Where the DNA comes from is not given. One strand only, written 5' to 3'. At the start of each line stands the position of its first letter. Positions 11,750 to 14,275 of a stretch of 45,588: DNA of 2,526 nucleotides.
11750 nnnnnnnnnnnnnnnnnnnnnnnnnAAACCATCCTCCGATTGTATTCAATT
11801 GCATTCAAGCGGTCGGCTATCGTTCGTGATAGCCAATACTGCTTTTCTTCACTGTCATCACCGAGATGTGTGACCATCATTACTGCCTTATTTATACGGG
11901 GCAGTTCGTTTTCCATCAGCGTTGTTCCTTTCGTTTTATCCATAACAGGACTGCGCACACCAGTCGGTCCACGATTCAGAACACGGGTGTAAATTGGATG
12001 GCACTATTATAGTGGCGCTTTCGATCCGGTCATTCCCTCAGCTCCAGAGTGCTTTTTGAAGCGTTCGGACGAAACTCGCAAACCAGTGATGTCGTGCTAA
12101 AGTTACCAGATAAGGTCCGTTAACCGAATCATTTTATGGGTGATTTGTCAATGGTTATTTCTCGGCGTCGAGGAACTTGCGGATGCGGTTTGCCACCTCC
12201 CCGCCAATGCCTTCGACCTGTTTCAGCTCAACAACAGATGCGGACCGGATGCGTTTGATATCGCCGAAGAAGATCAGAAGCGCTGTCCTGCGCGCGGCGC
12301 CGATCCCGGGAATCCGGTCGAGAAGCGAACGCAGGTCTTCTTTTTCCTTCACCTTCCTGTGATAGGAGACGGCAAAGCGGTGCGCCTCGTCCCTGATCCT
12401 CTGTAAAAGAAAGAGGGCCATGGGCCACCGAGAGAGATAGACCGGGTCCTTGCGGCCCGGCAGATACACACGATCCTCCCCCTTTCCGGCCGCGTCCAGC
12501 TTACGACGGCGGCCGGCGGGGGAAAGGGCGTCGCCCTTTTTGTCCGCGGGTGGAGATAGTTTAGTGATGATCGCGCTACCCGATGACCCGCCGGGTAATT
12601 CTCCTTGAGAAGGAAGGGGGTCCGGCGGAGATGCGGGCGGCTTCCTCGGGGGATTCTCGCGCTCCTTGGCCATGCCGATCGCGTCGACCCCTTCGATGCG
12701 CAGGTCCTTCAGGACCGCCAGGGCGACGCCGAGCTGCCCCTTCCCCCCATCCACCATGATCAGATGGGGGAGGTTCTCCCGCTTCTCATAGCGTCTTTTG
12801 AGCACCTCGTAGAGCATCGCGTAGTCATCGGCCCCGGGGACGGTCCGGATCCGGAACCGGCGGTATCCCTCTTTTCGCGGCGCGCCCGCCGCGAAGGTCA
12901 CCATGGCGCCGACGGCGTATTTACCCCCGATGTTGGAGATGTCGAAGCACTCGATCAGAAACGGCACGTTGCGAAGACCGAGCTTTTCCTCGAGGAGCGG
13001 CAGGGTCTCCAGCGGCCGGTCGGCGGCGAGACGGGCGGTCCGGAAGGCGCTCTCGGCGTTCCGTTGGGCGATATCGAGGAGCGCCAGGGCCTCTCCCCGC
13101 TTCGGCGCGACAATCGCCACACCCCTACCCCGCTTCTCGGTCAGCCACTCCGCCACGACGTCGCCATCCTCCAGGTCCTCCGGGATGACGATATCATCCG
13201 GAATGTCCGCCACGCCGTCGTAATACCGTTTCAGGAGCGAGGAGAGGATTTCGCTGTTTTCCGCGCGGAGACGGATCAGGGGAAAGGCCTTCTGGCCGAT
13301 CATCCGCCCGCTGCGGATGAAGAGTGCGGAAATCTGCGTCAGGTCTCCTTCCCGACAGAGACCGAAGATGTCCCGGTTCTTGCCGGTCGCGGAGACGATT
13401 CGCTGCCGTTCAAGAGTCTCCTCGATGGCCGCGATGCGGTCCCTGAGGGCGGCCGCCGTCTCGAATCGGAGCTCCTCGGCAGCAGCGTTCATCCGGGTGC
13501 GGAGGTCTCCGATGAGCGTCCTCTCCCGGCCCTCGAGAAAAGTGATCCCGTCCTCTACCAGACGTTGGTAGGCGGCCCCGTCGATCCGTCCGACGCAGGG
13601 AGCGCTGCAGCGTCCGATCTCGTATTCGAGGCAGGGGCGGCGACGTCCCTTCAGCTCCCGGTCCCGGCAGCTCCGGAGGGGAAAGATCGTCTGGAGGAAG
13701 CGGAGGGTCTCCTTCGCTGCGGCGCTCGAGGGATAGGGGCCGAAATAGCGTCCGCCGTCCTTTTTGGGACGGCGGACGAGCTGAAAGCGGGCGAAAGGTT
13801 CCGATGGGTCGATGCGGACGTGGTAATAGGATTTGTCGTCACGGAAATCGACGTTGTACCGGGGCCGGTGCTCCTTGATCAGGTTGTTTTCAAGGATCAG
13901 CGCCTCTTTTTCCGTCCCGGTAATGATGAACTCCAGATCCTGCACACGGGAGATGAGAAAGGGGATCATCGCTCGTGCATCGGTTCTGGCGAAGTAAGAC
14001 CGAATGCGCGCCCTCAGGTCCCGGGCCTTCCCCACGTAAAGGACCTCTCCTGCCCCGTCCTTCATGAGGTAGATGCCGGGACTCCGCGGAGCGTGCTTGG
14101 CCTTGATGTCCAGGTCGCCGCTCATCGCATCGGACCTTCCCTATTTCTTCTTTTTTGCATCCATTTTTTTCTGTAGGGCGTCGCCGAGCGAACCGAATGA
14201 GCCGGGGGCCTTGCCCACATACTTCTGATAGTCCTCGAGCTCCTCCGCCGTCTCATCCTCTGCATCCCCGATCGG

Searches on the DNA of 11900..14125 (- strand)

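Call 42: search_with_rna_model(model_id=R1, sources=[L169, L170, L171, L172], filters=off, max_evalue=5)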
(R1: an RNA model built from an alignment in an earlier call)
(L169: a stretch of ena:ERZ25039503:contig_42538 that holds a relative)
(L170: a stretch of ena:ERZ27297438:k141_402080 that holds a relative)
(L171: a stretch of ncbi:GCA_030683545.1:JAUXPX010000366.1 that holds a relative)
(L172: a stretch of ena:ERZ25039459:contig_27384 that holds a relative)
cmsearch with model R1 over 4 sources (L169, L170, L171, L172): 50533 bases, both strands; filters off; matches with E-value up to 5: 6.
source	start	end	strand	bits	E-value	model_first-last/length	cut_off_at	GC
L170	13212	13276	+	23.9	0.0015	1-70/70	no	0.58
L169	9304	9367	+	12.4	0.81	1-70/70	no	0.67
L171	5191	5255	+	11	1.7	1-70/70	no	0.57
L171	4528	4590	+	10.6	2.2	1-70/70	no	0.49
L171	5905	5968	+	9.8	3.3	1-70/70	no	0.56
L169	9158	9189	-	9.7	3.6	1-70/70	no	0.47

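Call 47: search_with_rna_model(model_id=R1, sources=[L004, L005, L008, L009, L010, L011, L013, L014, L015, L016, L017, L018, L019, L020, L023, L024, L025, L026, L027, L029, L030, L031, L032, L033, L034, L037, L038, L039, L041, L042, L043, L044, L045, L046, L047, L048, L049, L051, L052, L055, L056, L057, L058, L059, L060, L061, L062, L064, L065, L067, L069, L071, L072, L074, L076, L077, L079, L081, L169, L170, L171], filters=default, max_evalue=0.3, make_alignment=true)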
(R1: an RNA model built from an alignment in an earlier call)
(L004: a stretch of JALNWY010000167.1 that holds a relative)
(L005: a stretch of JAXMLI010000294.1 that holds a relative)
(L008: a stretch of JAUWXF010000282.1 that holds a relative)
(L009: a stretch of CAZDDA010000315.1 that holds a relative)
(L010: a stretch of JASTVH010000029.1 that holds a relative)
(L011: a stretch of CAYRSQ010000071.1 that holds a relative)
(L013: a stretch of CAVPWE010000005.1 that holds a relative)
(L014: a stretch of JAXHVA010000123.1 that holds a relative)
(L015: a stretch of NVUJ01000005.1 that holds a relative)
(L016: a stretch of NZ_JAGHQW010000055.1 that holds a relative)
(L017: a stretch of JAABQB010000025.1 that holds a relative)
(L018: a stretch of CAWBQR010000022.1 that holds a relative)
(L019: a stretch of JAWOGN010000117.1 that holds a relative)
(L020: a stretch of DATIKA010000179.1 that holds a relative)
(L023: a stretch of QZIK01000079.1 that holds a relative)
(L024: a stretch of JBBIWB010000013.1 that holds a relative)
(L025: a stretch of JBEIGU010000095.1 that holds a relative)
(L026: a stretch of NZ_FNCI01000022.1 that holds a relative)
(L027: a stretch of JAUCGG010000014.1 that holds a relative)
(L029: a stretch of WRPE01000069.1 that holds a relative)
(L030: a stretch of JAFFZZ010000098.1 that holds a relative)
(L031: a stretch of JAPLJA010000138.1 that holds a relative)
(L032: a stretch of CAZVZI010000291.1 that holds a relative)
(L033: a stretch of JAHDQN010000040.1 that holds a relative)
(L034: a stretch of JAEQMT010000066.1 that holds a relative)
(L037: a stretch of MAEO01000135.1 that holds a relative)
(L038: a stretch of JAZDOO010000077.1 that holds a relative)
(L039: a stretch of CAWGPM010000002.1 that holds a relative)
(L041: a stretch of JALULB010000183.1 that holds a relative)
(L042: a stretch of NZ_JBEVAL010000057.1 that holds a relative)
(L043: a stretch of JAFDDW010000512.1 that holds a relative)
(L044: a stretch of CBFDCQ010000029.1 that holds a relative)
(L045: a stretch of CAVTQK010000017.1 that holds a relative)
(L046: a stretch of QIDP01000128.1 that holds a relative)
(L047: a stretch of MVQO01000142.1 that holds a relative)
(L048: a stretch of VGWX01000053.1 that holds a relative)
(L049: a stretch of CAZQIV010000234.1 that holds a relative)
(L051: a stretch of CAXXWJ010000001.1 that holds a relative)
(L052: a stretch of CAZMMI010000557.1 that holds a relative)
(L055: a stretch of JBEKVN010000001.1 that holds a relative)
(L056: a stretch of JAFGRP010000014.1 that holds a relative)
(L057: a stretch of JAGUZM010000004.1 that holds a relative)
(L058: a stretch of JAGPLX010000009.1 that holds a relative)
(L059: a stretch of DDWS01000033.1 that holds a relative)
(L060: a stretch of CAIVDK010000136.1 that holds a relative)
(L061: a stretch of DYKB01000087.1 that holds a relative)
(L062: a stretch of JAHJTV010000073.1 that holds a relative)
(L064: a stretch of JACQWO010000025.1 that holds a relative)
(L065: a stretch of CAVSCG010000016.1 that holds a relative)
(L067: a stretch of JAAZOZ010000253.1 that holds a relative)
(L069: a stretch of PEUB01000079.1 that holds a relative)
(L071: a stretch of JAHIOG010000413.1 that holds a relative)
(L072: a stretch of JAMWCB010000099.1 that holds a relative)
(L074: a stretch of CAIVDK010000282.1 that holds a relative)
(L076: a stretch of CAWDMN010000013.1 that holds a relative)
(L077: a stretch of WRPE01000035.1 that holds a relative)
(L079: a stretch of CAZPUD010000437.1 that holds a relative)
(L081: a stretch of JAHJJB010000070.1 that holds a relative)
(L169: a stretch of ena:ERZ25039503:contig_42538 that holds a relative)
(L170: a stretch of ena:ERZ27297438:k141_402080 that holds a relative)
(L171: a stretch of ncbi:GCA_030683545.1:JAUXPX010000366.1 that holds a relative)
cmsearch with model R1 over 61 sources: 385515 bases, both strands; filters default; matches with E-value up to 0.3: 59.
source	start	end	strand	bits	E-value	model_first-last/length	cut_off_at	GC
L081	4301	4361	-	52.9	1.4e-09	1-70/70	no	0.61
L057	7012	7083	-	40.5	1.3e-06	1-70/70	no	0.56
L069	5538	5595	-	39.8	1.9e-06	1-70/70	no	0.55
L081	4775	4832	-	39.3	2.5e-06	1-70/70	no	0.59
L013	7031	7126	+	38.9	3.1e-06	1-70/70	no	0.7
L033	6727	6784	-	34.9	2.7e-05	1-70/70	no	0.55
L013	1260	1315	+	34.5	3.4e-05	1-70/70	no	0.61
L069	1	54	-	34.3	3.8e-05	1-66/70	3'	0.56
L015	5046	5102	-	30.5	0.00031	1-70/70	no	0.46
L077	307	367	-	29.7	0.00046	1-70/70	no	0.57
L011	1086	1142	+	29.2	0.00061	1-70/70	no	0.51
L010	1478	1555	+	29.2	0.00063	1-70/70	no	0.68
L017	7825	7884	+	28.4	0.00098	1-70/70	no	0.55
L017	7583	7654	+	28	0.0012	1-70/70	no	0.4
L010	716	793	+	28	0.0012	1-70/70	no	0.69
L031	1383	1443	+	27.6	0.0015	1-70/70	no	0.51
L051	6335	6393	-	27.6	0.0015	1-70/70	no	0.56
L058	566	640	-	26.1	0.0035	1-70/70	no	0.6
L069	1128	1185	-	25.8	0.004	1-70/70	no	0.55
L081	6807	6933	-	25.8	0.0041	1-70/70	no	0.41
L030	1016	1086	+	25.6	0.0045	1-70/70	no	0.61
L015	5731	5790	-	25.3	0.0053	1-70/70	no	0.45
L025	1872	1956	+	25.3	0.0053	1-70/70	no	0.47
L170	13212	13276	+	23.9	0.011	1-70/70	no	0.58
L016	364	422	+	23.5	0.014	1-70/70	no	0.58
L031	2529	2603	+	22.9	0.02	1-70/70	no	0.6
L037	1810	1868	+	22.8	0.021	1-70/70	no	0.56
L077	2920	2984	-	22.7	0.021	1-70/70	no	0.54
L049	2282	2354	+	22.7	0.022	1-70/70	no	0.58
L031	3796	3883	+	22.5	0.025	1-70/70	no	0.61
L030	2449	2506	+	22.3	0.027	1-70/70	no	0.5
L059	4349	4438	-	22.2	0.028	1-70/70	no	0.53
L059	1750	1824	-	21.8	0.035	1-70/70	no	0.55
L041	7469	7567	-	21.7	0.037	1-70/70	no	0.63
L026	951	1027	+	21.6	0.039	1-70/70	no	0.55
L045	4461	4564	+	21.6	0.039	1-70/70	no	0.5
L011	2396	2452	+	21.6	0.04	1-70/70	no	0.51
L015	3219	3296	-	21.5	0.043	1-70/70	no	0.46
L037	3367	3423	+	21.2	0.05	5-66/70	no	0.58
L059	2469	2523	-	20.9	0.058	1-70/70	no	0.64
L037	2822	2896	+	20.7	0.065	1-70/70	no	0.56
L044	7250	7301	-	20.7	0.066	1-70/70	no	0.54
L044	6340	6414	-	20.6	0.068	1-70/70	no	0.55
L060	2031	2096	-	20.4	0.078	1-70/70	no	0.5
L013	4780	4836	+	20.3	0.08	1-70/70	no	0.46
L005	2198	2272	-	20.2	0.085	1-70/70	no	0.59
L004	4069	4129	+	20.2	0.086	1-70/70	no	0.56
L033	3052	3116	-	20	0.095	1-70/70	no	0.58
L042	1604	1678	-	19.9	0.1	1-70/70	no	0.55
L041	7219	7335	-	19.7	0.11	1-70/70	no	0.56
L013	2016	2083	+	19.7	0.11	1-70/70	no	0.63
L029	5943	6031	+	19.4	0.13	1-70/70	no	0.57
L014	1385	1473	+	19.2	0.15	1-70/70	no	0.6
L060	328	385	-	19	0.16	1-70/70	no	0.67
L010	55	129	+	18.8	0.18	1-70/70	no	0.59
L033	7525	7581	-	18.7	0.19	1-70/70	no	0.6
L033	97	158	-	18.5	0.22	1-70/70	no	0.68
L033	5759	5819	-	18.4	0.22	1-70/70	no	0.74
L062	1056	1131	-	18.2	0.26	1-70/70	no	0.34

Alignment A3: 59 matches aligned to the model, 180 columns, each read 5' to 3' on its own strand. Consensus structure (alignment columns), stored with it:
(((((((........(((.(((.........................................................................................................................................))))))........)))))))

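Call 48: build_rna_model(alignment_id=A3)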
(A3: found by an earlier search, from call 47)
Model R2 built from alignment A3 (59 sequences, 180 columns); structure: stored with the alignment.
model positions 60; base pairs 13; branch points 0; effective number of sequences 59; information 0.84 bits per position. Calibrated on 0.2 Mb of random sequence (short: E-values are rough).
structure used (alignment columns):
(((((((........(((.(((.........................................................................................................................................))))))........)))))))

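Call 49: search_with_rna_model(model_id=R2, source=window, filters=off, max_evalue=10, show_alignments=5)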
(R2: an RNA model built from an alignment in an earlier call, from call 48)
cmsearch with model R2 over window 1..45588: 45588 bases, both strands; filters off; matches with E-value up to 10: 7.
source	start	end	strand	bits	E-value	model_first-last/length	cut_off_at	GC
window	11269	11330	-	37.4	3.3e-07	1-60/60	no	0.6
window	10345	10416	-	22.2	0.0024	1-60/60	no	0.56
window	45466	45515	+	9.6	4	1-60/60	no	0.68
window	20164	20216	+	9.5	4.2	1-60/60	no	0.4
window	5025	5051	+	8.2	8.8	1-60/60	no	0.44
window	39214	39264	+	8.1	9.6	1-60/60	no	0.69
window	10813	10874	+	8.1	9.7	1-60/60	no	0.52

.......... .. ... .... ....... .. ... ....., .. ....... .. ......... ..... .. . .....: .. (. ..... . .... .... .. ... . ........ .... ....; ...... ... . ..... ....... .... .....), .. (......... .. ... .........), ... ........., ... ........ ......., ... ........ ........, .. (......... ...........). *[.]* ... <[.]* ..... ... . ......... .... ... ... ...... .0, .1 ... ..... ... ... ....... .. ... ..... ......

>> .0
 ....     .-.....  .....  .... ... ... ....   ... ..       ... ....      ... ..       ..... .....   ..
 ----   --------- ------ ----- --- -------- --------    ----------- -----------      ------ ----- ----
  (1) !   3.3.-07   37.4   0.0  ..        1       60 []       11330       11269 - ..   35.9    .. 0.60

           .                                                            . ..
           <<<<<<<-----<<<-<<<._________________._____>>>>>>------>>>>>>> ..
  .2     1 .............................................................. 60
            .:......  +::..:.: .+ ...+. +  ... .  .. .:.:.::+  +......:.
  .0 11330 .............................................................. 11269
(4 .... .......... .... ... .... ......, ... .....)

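Call 56: search_rna_families(source=window, start=11900, end=12250, threshold=evalue, max_evalue=1)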
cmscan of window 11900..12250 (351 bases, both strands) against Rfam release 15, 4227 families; matches with E-value up to 1: 0.
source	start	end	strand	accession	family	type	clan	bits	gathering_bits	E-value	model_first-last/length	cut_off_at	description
